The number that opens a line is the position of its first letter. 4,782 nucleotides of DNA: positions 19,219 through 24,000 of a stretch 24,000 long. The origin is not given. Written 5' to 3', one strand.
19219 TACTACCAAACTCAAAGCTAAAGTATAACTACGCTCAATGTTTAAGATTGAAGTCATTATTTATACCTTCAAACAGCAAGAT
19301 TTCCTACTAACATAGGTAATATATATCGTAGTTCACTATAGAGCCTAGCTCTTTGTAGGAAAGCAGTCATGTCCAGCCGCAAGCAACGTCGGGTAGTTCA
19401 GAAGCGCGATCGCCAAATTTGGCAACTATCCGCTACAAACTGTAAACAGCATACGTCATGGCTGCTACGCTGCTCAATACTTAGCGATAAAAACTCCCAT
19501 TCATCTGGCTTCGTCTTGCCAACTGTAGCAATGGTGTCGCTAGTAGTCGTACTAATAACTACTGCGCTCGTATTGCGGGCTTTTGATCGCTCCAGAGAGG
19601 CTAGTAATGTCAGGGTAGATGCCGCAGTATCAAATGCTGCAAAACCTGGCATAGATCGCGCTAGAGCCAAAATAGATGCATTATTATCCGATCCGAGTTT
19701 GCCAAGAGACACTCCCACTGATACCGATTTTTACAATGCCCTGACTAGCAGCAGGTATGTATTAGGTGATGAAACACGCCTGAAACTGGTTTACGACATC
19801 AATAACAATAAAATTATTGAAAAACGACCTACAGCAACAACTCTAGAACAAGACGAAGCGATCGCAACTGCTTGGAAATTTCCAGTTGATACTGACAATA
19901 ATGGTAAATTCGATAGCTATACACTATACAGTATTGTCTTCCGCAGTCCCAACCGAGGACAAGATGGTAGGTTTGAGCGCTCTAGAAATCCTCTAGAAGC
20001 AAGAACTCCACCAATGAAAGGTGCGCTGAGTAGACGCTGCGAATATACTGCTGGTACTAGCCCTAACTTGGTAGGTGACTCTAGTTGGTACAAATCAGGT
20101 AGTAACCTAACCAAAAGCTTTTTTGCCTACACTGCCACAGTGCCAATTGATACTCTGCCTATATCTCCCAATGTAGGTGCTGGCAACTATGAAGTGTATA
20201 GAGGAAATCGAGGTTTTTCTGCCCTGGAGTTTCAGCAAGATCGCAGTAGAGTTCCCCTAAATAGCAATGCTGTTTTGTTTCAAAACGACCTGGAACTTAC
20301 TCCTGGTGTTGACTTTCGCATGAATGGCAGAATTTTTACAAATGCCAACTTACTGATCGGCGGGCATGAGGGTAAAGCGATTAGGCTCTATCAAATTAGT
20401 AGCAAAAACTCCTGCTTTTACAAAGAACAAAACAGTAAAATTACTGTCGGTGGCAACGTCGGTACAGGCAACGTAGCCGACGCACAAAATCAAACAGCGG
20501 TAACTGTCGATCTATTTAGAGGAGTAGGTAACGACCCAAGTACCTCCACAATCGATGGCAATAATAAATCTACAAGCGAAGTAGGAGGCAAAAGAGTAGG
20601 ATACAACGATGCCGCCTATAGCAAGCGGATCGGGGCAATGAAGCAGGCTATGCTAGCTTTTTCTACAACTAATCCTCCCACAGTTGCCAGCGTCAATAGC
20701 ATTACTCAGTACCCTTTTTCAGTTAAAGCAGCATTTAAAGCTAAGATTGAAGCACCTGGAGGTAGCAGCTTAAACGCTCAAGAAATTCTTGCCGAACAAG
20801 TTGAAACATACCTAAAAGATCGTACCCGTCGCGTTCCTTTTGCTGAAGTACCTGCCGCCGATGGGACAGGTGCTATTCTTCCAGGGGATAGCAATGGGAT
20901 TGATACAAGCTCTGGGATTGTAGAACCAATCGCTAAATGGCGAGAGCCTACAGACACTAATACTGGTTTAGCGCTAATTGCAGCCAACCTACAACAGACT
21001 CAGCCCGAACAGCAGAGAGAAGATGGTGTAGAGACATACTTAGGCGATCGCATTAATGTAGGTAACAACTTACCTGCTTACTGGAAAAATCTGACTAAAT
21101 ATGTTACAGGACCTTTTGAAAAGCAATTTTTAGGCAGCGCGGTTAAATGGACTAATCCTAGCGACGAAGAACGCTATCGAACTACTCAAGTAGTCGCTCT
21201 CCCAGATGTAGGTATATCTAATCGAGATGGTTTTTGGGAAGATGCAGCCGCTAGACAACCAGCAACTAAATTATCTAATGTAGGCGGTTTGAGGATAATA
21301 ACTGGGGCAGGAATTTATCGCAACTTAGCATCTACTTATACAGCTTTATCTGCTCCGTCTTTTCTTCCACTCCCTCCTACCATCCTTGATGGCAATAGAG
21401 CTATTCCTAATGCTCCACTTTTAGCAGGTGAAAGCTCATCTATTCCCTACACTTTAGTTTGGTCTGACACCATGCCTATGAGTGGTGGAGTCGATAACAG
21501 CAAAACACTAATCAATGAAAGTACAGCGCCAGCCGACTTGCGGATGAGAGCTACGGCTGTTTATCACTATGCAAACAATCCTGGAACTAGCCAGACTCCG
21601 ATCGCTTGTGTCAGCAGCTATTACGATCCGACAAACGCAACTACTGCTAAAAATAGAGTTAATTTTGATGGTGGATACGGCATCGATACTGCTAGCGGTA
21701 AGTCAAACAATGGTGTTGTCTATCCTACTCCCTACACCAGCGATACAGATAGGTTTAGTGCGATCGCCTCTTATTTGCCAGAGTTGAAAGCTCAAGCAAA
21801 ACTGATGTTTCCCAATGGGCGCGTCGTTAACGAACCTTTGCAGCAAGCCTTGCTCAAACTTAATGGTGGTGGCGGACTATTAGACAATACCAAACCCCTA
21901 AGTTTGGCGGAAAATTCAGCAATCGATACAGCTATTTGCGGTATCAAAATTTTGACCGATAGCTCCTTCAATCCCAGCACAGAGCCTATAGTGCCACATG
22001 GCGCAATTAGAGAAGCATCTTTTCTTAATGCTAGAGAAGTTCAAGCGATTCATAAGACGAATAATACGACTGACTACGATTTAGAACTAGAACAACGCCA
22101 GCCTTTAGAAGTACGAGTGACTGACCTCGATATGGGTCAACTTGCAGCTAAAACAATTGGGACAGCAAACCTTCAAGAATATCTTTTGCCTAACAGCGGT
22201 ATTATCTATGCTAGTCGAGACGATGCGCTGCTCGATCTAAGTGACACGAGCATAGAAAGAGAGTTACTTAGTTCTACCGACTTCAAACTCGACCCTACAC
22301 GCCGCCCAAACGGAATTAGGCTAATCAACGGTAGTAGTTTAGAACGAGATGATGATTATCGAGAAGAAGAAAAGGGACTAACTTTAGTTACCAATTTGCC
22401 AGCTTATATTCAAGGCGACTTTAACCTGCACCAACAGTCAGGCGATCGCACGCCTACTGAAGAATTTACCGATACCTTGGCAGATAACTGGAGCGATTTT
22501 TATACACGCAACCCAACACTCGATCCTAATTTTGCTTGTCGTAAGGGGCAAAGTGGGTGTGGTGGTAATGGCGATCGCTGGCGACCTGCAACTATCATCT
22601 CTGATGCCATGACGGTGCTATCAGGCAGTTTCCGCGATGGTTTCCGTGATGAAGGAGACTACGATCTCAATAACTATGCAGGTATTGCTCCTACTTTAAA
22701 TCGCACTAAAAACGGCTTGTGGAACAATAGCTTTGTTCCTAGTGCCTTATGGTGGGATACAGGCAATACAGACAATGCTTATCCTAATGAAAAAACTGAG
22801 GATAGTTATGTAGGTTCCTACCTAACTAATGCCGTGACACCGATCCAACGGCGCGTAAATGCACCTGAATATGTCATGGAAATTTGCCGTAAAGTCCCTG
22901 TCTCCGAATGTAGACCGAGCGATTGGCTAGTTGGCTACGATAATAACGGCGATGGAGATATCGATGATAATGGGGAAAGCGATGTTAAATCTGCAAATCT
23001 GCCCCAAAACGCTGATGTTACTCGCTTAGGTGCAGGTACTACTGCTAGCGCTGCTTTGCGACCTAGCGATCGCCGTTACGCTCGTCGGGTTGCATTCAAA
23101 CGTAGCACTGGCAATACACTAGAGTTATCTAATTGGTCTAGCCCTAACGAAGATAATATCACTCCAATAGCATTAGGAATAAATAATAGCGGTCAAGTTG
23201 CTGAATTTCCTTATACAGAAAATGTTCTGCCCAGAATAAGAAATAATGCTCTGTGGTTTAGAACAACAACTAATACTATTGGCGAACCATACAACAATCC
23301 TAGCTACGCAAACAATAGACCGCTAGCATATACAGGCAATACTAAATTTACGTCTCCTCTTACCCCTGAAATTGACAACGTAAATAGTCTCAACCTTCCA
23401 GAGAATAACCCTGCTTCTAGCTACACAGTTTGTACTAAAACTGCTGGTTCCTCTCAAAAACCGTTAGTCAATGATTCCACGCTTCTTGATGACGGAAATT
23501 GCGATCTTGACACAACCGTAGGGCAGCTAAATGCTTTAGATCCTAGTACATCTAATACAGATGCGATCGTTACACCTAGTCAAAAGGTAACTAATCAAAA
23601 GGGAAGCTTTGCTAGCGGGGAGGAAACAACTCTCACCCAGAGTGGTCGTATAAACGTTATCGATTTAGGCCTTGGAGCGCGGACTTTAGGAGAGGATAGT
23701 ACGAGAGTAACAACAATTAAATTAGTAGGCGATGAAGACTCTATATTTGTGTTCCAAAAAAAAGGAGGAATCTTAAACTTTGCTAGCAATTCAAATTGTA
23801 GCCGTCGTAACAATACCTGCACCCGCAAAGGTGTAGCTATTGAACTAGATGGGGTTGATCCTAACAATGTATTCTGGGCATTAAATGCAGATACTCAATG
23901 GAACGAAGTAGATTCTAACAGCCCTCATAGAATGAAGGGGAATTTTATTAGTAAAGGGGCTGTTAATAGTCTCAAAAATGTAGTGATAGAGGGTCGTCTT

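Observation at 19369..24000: Giant open-ended ORF (at least 1544 codons) missing from the ORF track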

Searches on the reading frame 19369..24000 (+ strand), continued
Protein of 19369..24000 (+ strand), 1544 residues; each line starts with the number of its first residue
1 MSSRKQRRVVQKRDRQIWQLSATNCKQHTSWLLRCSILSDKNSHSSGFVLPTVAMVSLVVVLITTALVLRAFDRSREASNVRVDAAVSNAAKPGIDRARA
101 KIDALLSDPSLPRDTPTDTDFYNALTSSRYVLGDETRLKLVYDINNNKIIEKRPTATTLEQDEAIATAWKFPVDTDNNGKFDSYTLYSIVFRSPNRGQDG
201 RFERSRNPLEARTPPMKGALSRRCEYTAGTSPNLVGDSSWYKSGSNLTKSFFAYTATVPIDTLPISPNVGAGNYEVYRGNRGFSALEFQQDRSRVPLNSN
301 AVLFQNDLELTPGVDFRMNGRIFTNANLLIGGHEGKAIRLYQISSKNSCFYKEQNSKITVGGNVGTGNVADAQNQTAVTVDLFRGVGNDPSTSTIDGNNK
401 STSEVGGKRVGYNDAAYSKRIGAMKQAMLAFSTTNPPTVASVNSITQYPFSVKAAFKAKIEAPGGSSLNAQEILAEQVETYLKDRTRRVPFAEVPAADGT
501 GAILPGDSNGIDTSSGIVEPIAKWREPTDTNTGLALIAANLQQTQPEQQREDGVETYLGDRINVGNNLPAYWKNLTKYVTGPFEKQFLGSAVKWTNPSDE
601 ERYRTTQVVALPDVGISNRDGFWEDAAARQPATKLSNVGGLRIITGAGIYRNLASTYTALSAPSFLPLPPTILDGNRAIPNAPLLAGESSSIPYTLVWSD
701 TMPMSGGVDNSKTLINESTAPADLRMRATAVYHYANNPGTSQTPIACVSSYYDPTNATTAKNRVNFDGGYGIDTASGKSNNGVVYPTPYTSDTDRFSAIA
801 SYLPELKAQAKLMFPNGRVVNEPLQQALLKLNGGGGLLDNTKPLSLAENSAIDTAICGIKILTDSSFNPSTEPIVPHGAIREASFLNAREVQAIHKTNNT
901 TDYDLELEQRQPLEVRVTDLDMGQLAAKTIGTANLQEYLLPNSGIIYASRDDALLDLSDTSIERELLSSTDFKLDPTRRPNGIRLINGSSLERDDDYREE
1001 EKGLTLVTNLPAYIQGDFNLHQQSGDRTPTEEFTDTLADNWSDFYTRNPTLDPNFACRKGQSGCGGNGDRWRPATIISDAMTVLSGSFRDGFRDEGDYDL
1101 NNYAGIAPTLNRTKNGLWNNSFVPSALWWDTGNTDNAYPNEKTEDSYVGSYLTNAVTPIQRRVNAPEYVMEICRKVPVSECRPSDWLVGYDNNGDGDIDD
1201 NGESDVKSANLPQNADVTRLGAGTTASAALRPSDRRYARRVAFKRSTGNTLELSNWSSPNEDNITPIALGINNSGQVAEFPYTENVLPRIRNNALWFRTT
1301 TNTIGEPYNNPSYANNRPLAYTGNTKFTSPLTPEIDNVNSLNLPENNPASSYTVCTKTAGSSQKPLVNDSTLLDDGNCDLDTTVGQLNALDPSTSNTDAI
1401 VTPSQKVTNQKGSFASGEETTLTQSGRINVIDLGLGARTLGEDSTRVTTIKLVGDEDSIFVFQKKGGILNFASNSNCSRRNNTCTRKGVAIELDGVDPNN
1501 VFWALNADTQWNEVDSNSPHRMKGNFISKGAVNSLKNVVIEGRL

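Call 70: find_homologous_proteins(query=L080:11209-12219:+, max_evalue=1e-20)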
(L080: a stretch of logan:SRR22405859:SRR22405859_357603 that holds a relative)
Query L080:11209-12219:+ (337 aa): 1951 proteins with E <= 1e-20 among 4228 candidates; the best 120 are listed.
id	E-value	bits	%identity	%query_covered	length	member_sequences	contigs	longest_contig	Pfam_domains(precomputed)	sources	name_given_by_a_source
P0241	2.5e-216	735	100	100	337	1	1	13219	PF07963.18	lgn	-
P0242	9.7e-173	592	81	99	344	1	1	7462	PF07963.18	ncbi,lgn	-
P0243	1.6e-166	571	76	100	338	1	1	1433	PF07963.18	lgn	-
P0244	8.0e-164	563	75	99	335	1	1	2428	PF07963.18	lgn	-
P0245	6.9e-160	550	74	100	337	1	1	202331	PF07963.18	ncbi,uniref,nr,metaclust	ncbi:hormogonium polysaccharide secretion pseudopilin HpsC [Aliterella atlantica]|uniref:Prepilin-ty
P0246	3.7e-141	488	67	100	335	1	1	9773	PF07963.18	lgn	-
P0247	2.3e-138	479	66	99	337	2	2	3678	PF07963.18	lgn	-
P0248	2.8e-137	475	66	100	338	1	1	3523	PF07963.18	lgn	-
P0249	2.5e-130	453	65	96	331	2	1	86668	PF07963.18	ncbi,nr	ncbi:MAG: hormogonium polysaccharide secretion pseudopilin HpsC [Chroococcus sp. CMT-3BRIN-NPC107]|n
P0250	4.9e-115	402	58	100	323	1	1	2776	PF07963.18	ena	-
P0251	3.5e-111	390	57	99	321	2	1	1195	-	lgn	-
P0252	1.4e-108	381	56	99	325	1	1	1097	PF07963.18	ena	-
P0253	1.9e-108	381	55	100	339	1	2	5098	-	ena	-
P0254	3.9e-108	380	55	100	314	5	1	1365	PF07963.18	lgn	-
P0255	1.0e-107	378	57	96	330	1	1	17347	PF07963.18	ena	-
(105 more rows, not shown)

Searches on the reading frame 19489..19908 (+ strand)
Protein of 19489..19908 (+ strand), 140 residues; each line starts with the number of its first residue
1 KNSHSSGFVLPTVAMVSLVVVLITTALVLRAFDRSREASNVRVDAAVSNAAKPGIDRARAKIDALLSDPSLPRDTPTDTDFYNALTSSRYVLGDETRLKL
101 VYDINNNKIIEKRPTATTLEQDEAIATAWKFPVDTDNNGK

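Call 63: search_protein_families(library=pfam, proteins=[window:19489-19908:+], max_evalue=10)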
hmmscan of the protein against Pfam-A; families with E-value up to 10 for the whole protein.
window:19489-19908:+ (140 aa): 1 family
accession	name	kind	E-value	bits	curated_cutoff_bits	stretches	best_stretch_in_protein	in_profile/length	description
PF07406.16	NICE-3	-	0.026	15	22.7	1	12-105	14-106/181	NICE-3 protein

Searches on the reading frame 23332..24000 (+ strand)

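Call 63: search_protein_families(library=pfam, proteins=[window:23332-24000:+], max_evalue=10)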
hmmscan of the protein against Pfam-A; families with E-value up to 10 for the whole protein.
window:23332-24000:+ (223 aa): 1 family
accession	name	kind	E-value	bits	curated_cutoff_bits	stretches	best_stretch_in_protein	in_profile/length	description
PF11999.13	Ice_binding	-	0.00023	21.3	28.7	1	105-223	91-193/208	Ice-binding-like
